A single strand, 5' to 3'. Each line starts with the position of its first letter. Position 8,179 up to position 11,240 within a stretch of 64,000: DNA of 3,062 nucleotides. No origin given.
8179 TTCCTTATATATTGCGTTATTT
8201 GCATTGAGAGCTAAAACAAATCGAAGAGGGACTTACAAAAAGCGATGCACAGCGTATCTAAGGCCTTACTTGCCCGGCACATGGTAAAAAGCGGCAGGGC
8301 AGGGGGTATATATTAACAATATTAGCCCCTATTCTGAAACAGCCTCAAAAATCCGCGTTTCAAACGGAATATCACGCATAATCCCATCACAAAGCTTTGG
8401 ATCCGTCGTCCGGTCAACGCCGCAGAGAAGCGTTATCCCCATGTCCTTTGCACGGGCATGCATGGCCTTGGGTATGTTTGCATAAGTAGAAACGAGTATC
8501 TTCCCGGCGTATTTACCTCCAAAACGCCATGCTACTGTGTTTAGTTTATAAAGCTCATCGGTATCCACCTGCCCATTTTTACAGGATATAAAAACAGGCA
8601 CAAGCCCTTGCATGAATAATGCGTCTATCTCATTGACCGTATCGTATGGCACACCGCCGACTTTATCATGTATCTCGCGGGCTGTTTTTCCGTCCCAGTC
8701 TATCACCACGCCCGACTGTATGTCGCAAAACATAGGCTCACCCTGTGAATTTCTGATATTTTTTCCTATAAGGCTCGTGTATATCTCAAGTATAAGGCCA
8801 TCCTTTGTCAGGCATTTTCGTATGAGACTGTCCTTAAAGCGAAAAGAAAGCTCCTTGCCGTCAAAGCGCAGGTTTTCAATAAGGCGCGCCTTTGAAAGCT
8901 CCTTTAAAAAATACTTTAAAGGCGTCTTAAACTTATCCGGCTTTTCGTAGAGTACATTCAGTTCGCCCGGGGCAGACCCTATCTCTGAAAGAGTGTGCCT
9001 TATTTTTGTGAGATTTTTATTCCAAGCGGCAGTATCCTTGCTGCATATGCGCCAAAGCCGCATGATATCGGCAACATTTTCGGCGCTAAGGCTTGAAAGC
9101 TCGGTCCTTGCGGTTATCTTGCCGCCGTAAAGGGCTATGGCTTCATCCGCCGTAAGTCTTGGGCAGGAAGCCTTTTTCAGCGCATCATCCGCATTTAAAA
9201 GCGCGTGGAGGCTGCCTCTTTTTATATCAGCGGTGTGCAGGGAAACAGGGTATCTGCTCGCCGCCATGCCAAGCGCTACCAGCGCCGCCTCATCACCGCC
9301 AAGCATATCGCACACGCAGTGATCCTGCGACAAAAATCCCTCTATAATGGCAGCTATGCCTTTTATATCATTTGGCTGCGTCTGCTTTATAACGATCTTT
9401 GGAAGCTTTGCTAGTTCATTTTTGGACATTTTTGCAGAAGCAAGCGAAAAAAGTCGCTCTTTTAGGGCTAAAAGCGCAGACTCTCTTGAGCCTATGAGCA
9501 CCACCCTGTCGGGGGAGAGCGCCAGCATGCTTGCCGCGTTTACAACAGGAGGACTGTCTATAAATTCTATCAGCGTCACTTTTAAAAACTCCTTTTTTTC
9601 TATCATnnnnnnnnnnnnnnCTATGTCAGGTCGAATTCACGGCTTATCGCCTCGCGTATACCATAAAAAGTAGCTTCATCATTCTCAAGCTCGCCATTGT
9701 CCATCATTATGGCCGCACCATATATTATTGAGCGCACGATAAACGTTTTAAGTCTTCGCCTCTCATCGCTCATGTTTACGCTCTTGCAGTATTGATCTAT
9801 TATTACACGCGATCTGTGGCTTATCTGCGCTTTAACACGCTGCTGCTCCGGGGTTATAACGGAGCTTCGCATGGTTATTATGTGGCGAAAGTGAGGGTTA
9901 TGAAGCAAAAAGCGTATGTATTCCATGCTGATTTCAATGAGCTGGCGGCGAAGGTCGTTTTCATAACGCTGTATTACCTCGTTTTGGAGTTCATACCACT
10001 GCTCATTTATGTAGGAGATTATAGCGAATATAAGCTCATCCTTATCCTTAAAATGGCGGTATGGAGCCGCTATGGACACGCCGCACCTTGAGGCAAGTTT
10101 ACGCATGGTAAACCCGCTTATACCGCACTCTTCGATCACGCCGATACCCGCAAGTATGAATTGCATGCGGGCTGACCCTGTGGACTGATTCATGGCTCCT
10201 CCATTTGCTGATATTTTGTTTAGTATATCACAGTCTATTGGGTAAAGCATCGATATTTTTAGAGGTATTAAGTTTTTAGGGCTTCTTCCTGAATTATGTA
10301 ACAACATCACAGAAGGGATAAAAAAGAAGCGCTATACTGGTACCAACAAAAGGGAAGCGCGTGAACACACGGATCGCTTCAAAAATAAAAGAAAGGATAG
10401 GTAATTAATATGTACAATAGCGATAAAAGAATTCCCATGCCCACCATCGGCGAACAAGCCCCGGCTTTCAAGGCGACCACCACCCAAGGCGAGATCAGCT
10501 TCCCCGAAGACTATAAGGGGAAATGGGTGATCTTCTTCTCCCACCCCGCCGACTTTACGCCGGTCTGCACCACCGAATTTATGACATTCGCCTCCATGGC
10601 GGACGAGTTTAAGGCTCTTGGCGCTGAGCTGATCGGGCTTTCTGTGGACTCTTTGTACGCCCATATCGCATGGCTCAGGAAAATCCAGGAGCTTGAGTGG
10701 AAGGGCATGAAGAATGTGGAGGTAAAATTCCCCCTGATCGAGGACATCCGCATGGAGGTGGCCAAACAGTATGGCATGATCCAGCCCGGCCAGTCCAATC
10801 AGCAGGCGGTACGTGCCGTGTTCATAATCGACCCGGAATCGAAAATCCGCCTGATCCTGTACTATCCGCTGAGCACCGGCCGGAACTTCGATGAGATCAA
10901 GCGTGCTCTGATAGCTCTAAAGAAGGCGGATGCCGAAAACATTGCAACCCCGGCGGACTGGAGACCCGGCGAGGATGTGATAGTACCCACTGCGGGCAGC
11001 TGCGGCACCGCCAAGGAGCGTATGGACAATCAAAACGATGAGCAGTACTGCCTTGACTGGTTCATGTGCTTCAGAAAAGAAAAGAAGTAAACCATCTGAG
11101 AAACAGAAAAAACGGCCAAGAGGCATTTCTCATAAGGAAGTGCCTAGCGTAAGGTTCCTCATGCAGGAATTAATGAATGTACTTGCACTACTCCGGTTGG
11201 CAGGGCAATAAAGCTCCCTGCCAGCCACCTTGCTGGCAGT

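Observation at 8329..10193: Orphan Card1/Can2-like CARF-nuclease with a non-canonical active site, apparently co-transcribed with a TetR regulator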

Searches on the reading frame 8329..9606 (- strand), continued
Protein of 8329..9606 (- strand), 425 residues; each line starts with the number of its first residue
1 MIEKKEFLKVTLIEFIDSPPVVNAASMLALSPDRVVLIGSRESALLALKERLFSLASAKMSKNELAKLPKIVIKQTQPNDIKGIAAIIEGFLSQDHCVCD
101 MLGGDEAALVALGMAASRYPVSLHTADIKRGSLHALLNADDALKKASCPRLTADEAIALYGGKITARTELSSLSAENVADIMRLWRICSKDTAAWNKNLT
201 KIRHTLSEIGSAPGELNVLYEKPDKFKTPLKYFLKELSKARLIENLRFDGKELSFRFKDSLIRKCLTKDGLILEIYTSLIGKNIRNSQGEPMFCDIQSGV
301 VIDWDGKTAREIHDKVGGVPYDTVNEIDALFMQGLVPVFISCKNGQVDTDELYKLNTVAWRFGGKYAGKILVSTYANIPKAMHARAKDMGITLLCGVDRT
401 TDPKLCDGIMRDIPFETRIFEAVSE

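Call 74: search_protein_families(library=pfam, proteins=[L008:5587-6429:+, L008:6462-10007:+, L008:11530-13164:-, L034:8292-9830:+, L034:11239-14805:+, L034:14805-15743:+, L034:15736-18495:+, L114:19359-19958:+, L042:8185-8823:+, L042:8827-9714:+], max_evalue=0.0001)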
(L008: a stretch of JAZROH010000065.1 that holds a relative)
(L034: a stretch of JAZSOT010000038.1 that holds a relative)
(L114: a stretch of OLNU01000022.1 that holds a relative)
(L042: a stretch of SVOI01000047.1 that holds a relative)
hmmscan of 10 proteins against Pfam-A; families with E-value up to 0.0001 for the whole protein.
L008:5587-6429:+ (280 aa): 1 family
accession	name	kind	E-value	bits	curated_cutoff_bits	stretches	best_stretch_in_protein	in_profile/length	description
PF02645.21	DegV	-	3.4e-62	210.8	27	1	3-279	1-279/280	Uncharacterised protein, DegV family COG1307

L008:6462-10007:+ (1181 aa): 5 families
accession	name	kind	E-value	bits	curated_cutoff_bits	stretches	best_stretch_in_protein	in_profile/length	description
PF02463.25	SMC_N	-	3.6e-73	246.1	40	1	2-1168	1-220/220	RecF/RecN/SMC N terminal domain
PF06470.18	SMC_hinge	-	1.7e-29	103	22.5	1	519-633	3-114/116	SMC proteins Flexible Hinge Domain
PF13304.12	AAA_21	-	3.1e-16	60.8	27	2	26-127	1-122/304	AAA domain, putative AbiEii toxin, Type IV TA system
PF13476.12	AAA_23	-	2.6e-07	31.9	27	1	5-268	1-192/201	AAA domain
PF13555.12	AAA_29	-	3.1e-06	27.3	27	1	3-48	1-46/61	P-loop containing region of AAA domain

L008:11530-13164:- (544 aa): 1 family
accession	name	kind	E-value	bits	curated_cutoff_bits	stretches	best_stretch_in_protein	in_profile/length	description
PF00118.29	Cpn60_TCP1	-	6.7e-79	266.3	34.3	1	22-524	1-490/490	TCP-1/cpn60 chaperonin family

L034:8292-9830:+ (512 aa): 2 families
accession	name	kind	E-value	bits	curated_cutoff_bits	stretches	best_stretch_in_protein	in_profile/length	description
PF06415.18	iPGM_N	-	2.8e-93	311.8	27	1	83-298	1-217/217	BPG-independent PGAM N-terminus (iPGM_N)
PF01676.23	Metalloenzyme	-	1.3e-85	287.4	24.3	1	5-499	1-252/252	Metalloenzyme superfamily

L034:11239-14805:+ (1188 aa): 5 families
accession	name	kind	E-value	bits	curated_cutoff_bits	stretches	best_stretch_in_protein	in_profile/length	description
PF02463.25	SMC_N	-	5.9e-61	206.1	40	1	2-1176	1-219/220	RecF/RecN/SMC N terminal domain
PF06470.18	SMC_hinge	-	2.6e-28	99.2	22.5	1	527-637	4-112/116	SMC proteins Flexible Hinge Domain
PF13304.12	AAA_21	-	3.5e-13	50.7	27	2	26-127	1-122/304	AAA domain, putative AbiEii toxin, Type IV TA system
PF13175.12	AAA_15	-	1.1e-07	32.2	32.1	1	1-402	1-296/374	AAA ATPase domain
PF13555.12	AAA_29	-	2.9e-05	24.2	27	1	6-48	4-46/61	P-loop containing region of AAA domain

L034:14805-15743:+ (312 aa): 4 families
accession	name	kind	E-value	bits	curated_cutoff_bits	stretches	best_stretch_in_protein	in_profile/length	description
PF00448.28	SRP54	-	4.9e-81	271.5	22.7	1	103-303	1-195/196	SRP54-type protein, GTPase domain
PF02881.24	SRP54_N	-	9.3e-13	48.6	22.4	1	20-82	3-73/75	SRP54-type protein, helical bundle domain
PF13401.12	AAA_22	-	3.4e-07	31.1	27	1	104-229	6-120/130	AAA domain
PF13604.12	AAA_30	-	1.2e-05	25.5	27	1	104-145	19-59/191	AAA domain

L034:15736-18495:+ (919 aa): 1 family
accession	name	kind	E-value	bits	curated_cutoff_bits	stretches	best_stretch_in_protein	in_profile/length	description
PF03699.18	UPF0182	-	7.7e-228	758.9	27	1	21-776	2-770/770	Uncharacterised protein family (UPF0182)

L114:19359-19958:+ (199 aa): 0 families

L042:8185-8823:+ (212 aa): 0 families

L042:8827-9714:+ (295 aa): 0 families

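Call 76: search_protein_families(library=padloc, proteins=[L010:3308-3676:+, L010:5444-6943:+, L010:9048-10352:+, L010:10368-10724:+, L010:10724-12518:+, L010:2530-3324:+, L114:19359-19958:+, L042:8185-8823:+, L042:8827-9714:+, L025:11680-12588:+], max_evalue=0.001)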
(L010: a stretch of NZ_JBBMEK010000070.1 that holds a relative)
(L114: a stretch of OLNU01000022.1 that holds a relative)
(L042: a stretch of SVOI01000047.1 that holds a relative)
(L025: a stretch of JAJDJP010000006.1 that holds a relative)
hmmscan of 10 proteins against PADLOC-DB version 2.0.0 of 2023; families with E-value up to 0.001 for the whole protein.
L010:3308-3676:+ (122 aa): 5 families
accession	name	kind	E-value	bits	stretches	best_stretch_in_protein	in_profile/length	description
PDLC01397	Csx20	-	5.7e-31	105.5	1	3-121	1-114/114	"CAS-I,CAS-III; associated"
PDLC01843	CARF2--CARF_HEPN_CSX20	-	6.3e-21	72.9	1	3-121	392-498/498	-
PDLC01038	Csx15/20/peptidase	-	3.5e-20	70.5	1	3-121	2-118/118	peptidase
PDLC01384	Csx20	-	1.4e-11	42.9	1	54-121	57-126/128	"CAS-I,CAS-III; associated"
PDLC01659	Csx20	-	1.7e-09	35.9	1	59-121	65-126/128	"CAS-I,CAS-III; associated"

L010:5444-6943:+ (499 aa): 11 families
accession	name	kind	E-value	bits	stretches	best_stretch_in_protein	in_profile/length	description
PDLC02057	Cas10d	-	6.8e-109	363.2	1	10-491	3-459/462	-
PDLC01529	Cas10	-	1.6e-66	223.2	1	10-404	2-370/370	CAS-III; effector_LS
PDLC00919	Cas10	-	2.7e-62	209.2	1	10-404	4-414/414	Cas10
PDLC02058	Cas10d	-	1.7e-41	140.5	1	16-370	9-314/441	-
PDLC01415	Cas10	-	5.4e-11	39.6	1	213-310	240-340/593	CAS-III; effector_LS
PDLC01293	Cas10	-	6.7e-11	39.8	1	197-351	439-577/577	CAS-III; effector_LS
PDLC01444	Cas10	-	3.7e-09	33.9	1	193-356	373-502/605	CAS-III; effector_LS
PDLC00916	Cas10a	-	2.9e-08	31.1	1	194-351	505-650/650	"CRISPR-associated protein Cas10/Csm1, subtype III-A/MTUBE"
PDLC01292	Cas10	-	8.9e-08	30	1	198-353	248-384/387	CAS-III; effector_LS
PDLC02060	Cas10h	-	3.6e-07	27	0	284-310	321-347/576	-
PDLC01422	Cas10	-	4.4e-05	20.7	0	206-354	273-400/519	CAS-III; effector_LS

L010:9048-10352:+ (434 aa): 38 families (the best 25 are shown)
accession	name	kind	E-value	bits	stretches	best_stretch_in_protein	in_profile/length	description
PDLC02111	Cas7_IIId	-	5.3e-106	353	1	3-430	5-412/417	-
PDLC02112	Cas7_IIId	-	9.2e-96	319.1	1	4-423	6-418/434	-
PDLC02115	Cas7_IIId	-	9.8e-38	128.5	2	17-190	13-187/486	-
PDLC02107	Cas7_IIId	-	2.7e-37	126.7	1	18-409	16-417/426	-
PDLC01296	Csm3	-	4.1e-26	90.2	2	227-406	3-183/192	"CAS-III-A,CAS-III-D; effector_G7"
PDLC01442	Csm3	-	8.5e-25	85.8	2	227-406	7-177/208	"CAS-III-A,CAS-III-D; effector_G7"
PDLC01015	Csm3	-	1.7e-21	76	2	33-175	19-178/178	Csm3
PDLC01339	Csm3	-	4.7e-19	68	2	262-405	18-163/163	"CAS-III-A,CAS-III-D; effector_G7"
PDLC01016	Csm3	-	2e-17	62.2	2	27-178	17-189/189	Csm3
PDLC01017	Csm3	-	2.9e-16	58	2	91-202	128-240/257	Csm3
PDLC01613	Csm3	-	3.1e-13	49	2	16-178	4-177/177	"CAS-III-A,CAS-III-D; effector_G7"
PDLC01297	Csm3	-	1e-12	46.4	2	30-186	29-192/198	"CAS-III-A,CAS-III-D; effector_G7"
PDLC01441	Cmr4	-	1.3e-12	46.1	0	14-60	7-54/245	"CAS-III-B,CAS-III-C; effector_G7"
PDLC01295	Cmr4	-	1.1e-10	40.3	0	28-84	20-76/256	"CAS-III-B,CAS-III-C; effector_G7"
PDLC01014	Csm3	-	3.4e-10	38.4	1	30-95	30-93/203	CRISPR type III-A/MTUBE-associated RAMP protein Csm3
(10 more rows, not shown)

L010:10368-10724:+ (118 aa): 2 families
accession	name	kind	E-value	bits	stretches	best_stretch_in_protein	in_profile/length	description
PDLC01117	Csx19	-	4.9e-39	131.4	1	1-116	1-113/114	Csx19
PDLC01528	Csx19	-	3.7e-06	25.2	1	28-116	32-116/123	CAS-III-D; effector_UNK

L010:10724-12518:+ (598 aa): 14 families
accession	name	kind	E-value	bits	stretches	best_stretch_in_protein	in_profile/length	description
PDLC02109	Cas7_IIId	-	1.8e-129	431.3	1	2-587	4-518/544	-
PDLC01013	Csm3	-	4.7e-89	298.1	1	2-592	14-620/650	Csm3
PDLC01407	Csm3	-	9.3e-88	293.7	1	3-571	4-500/519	"CAS-III-A,CAS-III-D; effector_G7"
PDLC01220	gRAMP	-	1.2e-34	117.2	2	24-122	862-948/1494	CAS-III-E; effector_UNK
PDLC02114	Cas7_IIId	-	6.9e-33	112.3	1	6-503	17-448/546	-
PDLC02116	Cas7_IIId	-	1.2e-23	81.8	2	327-527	345-512/617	-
PDLC02108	Cas7_IIId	-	1.3e-21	75.4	2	334-508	291-441/540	-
PDLC01016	Csm3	-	8.6e-12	43.8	1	35-499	3-188/189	Csm3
PDLC01613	Csm3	-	2.4e-11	42.9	1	34-499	1-176/177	"CAS-III-A,CAS-III-D; effector_G7"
PDLC01442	Csm3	-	5.3e-07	27.7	0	30-114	9-66/208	"CAS-III-A,CAS-III-D; effector_G7"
PDLC01015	Csm3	-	1.6e-06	27.4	0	76-135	19-75/178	Csm3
PDLC01724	typeIV_Cas7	-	8.4e-05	20.4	0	30-98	5-60/329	Csf2_0_IV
PDLC02117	Cas7_IIIg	-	0.00028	18.8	0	32-339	5-87/178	-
PDLC00987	Cmr6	-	0.00076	17.5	0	81-103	61-83/213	Cmr6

L010:2530-3324:+ (264 aa): 17 families
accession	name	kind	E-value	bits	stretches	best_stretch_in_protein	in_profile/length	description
PDLC01782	Cas6b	-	5.2e-57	191.6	1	18-258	2-234/235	-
PDLC01609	Cas6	-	6.5e-36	122.1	1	115-257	3-137/137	"CAS-I,CAS-II,CAS-III,CAS-IV,CAS-V,CAS-VI; crRNAmaturation"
PDLC00956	Cas6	-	1.6e-31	108.4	1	71-256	8-200/200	CRISPR-associated endoribonuclease Cas6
PDLC01783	Cas6b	-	1.2e-27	95.3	1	22-257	4-224/225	-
PDLC01451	Cas6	-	2.9e-26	91.2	1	28-258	12-218/219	"CAS-I,CAS-II,CAS-III,CAS-IV,CAS-V,CAS-VI; crRNAmaturation"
PDLC01265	Cas6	-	5.2e-24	84.1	1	71-256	1-179/179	"CAS-I,CAS-II,CAS-III,CAS-IV,CAS-V,CAS-VI; crRNAmaturation"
PDLC02098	Cas6_IIIa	-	3.5e-21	74.6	1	18-258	2-200/200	-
PDLC01372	Cas6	-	3.9e-20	71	1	19-256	3-234/235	"CAS-I,CAS-II,CAS-III,CAS-IV,CAS-V,CAS-VI; crRNAmaturation"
PDLC02103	Cas6b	-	8.7e-19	66.3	1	133-257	116-238/240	-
PDLC01718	typeIV_Cas6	-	9.1e-18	62.9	1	22-260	6-242/262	Cas6_7_IV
PDLC01789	Cas6b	-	7.3e-10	37.3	1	19-256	3-238/240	-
PDLC01788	Cas6b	-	4.5e-09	34.6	1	172-258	130-218/219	-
PDLC02105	Cas6b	-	1.6e-08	32.6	1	69-257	50-236/237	-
PDLC01786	Cas6b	-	6.1e-08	30.8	1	41-254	25-226/228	-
PDLC01791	Cas6b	-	9.2e-08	30.2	1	37-190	21-158/233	-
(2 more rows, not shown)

L114:19359-19958:+ (199 aa): 0 families

L042:8185-8823:+ (212 aa): 20 families
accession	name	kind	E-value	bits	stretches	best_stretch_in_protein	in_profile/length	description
PDLC01821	CARF2--CARF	-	1.8e-54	182.6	1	1-208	1-201/203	-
PDLC01820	CARF2--CARF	-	6.5e-26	89.3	1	1-208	1-203/205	-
PDLC01822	CARF2--CARF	-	1.8e-25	87.9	1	2-208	3-195/201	-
PDLC01823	CARF2--CARF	-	2e-21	74.6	1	2-191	3-185/201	-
PDLC01345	Csx1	-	6.2e-16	57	1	53-186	25-149/267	CAS-III; associated_signaling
PDLC01621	Csx1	-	1.3e-15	55.9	1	56-183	27-152/340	CAS-III; associated_signaling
PDLC01824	CARF2--CARF_HEPN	-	3.2e-15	54.5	1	46-186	18-156/376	-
PDLC01032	Csx1/Csm6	-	5.6e-15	53.5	1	1-185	2-158/412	CARF+HEPN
PDLC01281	Csx1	-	2.1e-12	45.4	1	20-199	15-182/191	CAS-III; associated_signaling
PDLC01843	CARF2--CARF_HEPN_CSX20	-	5.3e-12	43.4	1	2-185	3-168/498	-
PDLC01825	CARF2--CARF_HEPN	-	5.8e-11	40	1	90-193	98-199/382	-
PDLC01839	CARF2--CARF_HEPN_CARF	-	7.7e-11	39.5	1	56-187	29-160/518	-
PDLC01832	CARF2--CARF_HEPN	-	6.7e-10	36.8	1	20-192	18-172/416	-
PDLC01834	CARF2--CARF_HEPN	-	1e-09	35.7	1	75-190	97-202/404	-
PDLC01431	Csx1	-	1.1e-09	36.3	1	14-194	13-190/206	CAS-III; associated_signaling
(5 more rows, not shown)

L042:8827-9714:+ (295 aa): 0 families

L025:11680-12588:+ (302 aa): 0 families

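Call 79: find_related_loci(query=A1, collection=viral_contigs, flank=8000)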
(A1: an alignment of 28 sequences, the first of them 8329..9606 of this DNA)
Query A1 (425 aa) in viral_contigs; peptide patterns used: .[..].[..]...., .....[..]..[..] (x = any residue, [..] = any of these).
36 stretches matched a pattern, but none encodes a relative of the query by tblastn (E <= 1e-3).

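Call 80: search_dna_similar(query=window:8329-9579:-, collection=plasmids, mode=protein, max_rows=15)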
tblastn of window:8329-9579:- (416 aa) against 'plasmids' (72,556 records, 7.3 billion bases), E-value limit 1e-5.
Records with a match: 1; places in all: 1; records where one place covers at least 80% of the query: 1.
Best place of each record, by identity: <60% 1.
By first word of the organism name: Peptoclostridium 1.
By predicted mobility (MOB-suite, as given by PLSDB): non-mobilizable 1.
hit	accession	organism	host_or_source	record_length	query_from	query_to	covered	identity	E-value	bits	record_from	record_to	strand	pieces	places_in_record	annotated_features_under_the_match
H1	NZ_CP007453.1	Peptoclostridium acidaminophilum DSM 3953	black mud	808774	21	386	88%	25.7%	2e-6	58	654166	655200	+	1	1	DUF1887 family CARF protein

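Call 84: search_protein_representatives(protein=window:8329-9579:-)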
Query: 416 residues. Proteins with E-value up to 0.001 (for the whole library): 1001; up to 1e-10: 722; up to 1e-30: 341. The best 150 are listed.
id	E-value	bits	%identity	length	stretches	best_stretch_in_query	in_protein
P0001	1.2e-273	923.2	99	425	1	1-416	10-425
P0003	6.1e-60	219.5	39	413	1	1-400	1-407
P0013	3.8e-58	213.5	39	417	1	2-394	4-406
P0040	6.2e-56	206.3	36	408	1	1-390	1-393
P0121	1.2e-55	205.3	37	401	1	2-389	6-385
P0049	1.9e-55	204.6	35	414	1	1-401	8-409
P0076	1.2e-54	202.0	39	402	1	1-395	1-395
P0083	2.4e-54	201.1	35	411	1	1-387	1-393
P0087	3.0e-54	200.7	38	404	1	1-388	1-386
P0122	1.2e-52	195.4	35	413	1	1-395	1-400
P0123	1.3e-52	195.3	36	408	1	1-409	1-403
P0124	2.3e-52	194.5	33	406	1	1-398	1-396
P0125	2.9e-52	194.2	36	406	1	1-395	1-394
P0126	7.6e-52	192.8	35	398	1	2-396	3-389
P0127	9.1e-52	192.6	37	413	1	1-395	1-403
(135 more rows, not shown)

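Call 86: search_protein_families(library=pfam, proteins=[L114:19413-19958:+, L087:17410-17940:+, L062:2171-2686:+, L042:8827-9714:+, L025:11680-12588:+, L004:8004-8450:+], max_evalue=1)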
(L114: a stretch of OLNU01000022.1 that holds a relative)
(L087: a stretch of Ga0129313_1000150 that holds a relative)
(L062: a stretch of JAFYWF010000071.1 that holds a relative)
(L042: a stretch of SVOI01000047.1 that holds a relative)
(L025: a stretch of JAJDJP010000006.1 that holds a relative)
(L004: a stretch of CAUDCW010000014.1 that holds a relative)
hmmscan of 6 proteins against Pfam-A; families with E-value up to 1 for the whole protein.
L114:19413-19958:+ (181 aa): 1 family
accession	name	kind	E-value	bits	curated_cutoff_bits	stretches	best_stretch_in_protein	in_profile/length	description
PF20905.2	ExsD_C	-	0.019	15.5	27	1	62-96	10-44/61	Antiactivator protein ExsD C-terminal domain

L087:17410-17940:+ (176 aa): 0 families

L062:2171-2686:+ (171 aa): 3 families
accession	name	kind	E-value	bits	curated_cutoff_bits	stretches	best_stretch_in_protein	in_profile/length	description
PF16473.11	Rv2179c-like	-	0.0018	18.4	27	1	9-50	3-47/177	3'-5' exoribonuclease Rv2179c-like domain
PF00929.31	RNase_T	-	0.0025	18.8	24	1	10-166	2-164/164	Exonuclease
PF13482.12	RNase_H_2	-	0.052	13.9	22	1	9-55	1-54/165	RNase_H superfamily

L042:8827-9714:+ (295 aa): 0 families

L025:11680-12588:+ (302 aa): 0 families

L004:8004-8450:+ (149 aa): 1 family
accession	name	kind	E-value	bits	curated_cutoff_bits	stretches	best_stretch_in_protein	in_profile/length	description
PF25824.1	DUF7951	-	0.0036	17.5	27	1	8-118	81-192/212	Repeat of unknown function (DUF7951)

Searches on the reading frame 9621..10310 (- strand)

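Call 3: search_protein_families(library=pfam, proteins=[window:9621-10310:-], max_evalue=1)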
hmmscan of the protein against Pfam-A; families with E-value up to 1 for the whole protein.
window:9621-10310:- (229 aa): 2 families
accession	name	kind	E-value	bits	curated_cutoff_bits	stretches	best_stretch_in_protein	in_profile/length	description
PF00440.29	TetR_N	-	3.1e-10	40.1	24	1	54-97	4-47/47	Bacterial regulatory proteins, tetR family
PF24735.1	DUF7686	-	0.0072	16.7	24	1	175-215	4-44/73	Domain of unknown function (DUF7686)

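Call 4: search_protein_families(library=padloc, proteins=[window:9621-10310:-], max_evalue=1)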
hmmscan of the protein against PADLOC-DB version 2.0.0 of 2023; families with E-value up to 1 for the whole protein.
window:9621-10310:- (229 aa): 0 families

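Call 5: search_protein_families(library=ncbifam, proteins=[window:9621-10310:-], max_evalue=1)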
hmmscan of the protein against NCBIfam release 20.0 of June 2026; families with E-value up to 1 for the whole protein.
window:9621-10310:- (229 aa): 24 families
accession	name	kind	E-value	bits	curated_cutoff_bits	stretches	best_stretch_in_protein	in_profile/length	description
NF007015.0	PRK09480.1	equivalog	2.2e-10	40.4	120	1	45-170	9-131/197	nucleoid occlusion factor SlmA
NF001978.0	PRK00767.1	equivalog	3.2e-07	30.4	118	1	48-123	11-86/197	transcriptional regulator BetI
TIGR03384.1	betaine_BetI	equivalog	3.7e-07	30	201.3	1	48-118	10-77/189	choline-binding transcriptional repressor BetI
NF050111.1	TransRegSACE7040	equivalog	1.8e-06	28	250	1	48-169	3-120/186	SACE_7040 family transcriptional regulator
NF007949.0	PRK10668.1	equivalog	2.1e-06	27.4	271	1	45-142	10-107/216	multidrug efflux transporter transcriptional repressor AcrR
NF051852.1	efflux_TF_MtrR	exception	2.3e-06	27.6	280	1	48-188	12-154/205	multidrug efflux system transcriptional repressor MtrR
NF010319.1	PRK13756.1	equivalog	2.8e-06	27.3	265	1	50-103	6-59/199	tetracycline resistance transcriptional repressor TetR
NF041196.1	ScbR_bind_reg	equivalog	4.9e-06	26.8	150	1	49-179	9-133/191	ScbR family autoregulator-binding transcription factor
NF008402.0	PRK11202.1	equivalog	6.7e-06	25.9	151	1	60-197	26-163/211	HTH-type transcriptional repressor FabR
NF053731.1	TransRegFasRMycb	equivalog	3.4e-05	23.7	330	1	47-185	12-150/199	HTH-type transcriptional activator FasR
NF053878.1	FATransRegFadRBac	equivalog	4.9e-05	23.2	200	1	50-199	7-156/190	fatty acid metabolism transcriptional regulator FadR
NF038211.1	MFT_alt_reg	equivalog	0.00013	22.4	285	1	52-96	7-51/193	mycofactocin system transcriptional regulator MftR2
NF037937.1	septum_RefZ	equivalog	0.00079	19.4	180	1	52-146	5-100/195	forespore capture DNA-binding protein RefZ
NF011584.0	PRK15008.1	equivalog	0.0017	18.2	230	1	39-135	11-101/212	HTH-type transcriptional regulator RutR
NF008587.1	PRK11552.1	equivalog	0.0019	18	365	1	46-117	7-77/213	transcriptional regulator CecR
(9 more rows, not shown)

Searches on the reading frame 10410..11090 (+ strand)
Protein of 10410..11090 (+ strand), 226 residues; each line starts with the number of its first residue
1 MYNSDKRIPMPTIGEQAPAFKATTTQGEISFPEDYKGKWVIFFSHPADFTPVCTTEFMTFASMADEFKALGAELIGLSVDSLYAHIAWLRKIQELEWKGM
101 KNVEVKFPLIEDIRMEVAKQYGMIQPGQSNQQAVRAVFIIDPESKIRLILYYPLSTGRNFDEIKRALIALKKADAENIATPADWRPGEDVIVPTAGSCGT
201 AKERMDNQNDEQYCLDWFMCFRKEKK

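Call 3: search_protein_families(library=pfam, proteins=[window:10410-11090:+], max_evalue=1)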
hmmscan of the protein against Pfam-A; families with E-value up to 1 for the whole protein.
window:10410-11090:+ (226 aa): 4 families
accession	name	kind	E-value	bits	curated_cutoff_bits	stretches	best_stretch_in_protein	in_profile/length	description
PF00578.27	AhpC-TSA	-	2.4e-34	118.4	26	1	13-148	1-123/124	AhpC/TSA family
PF08534.16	Redoxin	-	4e-14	53.1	26.6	1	14-149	3-131/148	Redoxin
PF10417.14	1-cysPrx_C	-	5.8e-08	33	21.1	1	169-195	1-28/41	C-terminal domain of 1-Cys peroxiredoxin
PF02630.20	SCO1-SenC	-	0.12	12.7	22.8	1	19-74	3-58/134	SCO1/SenC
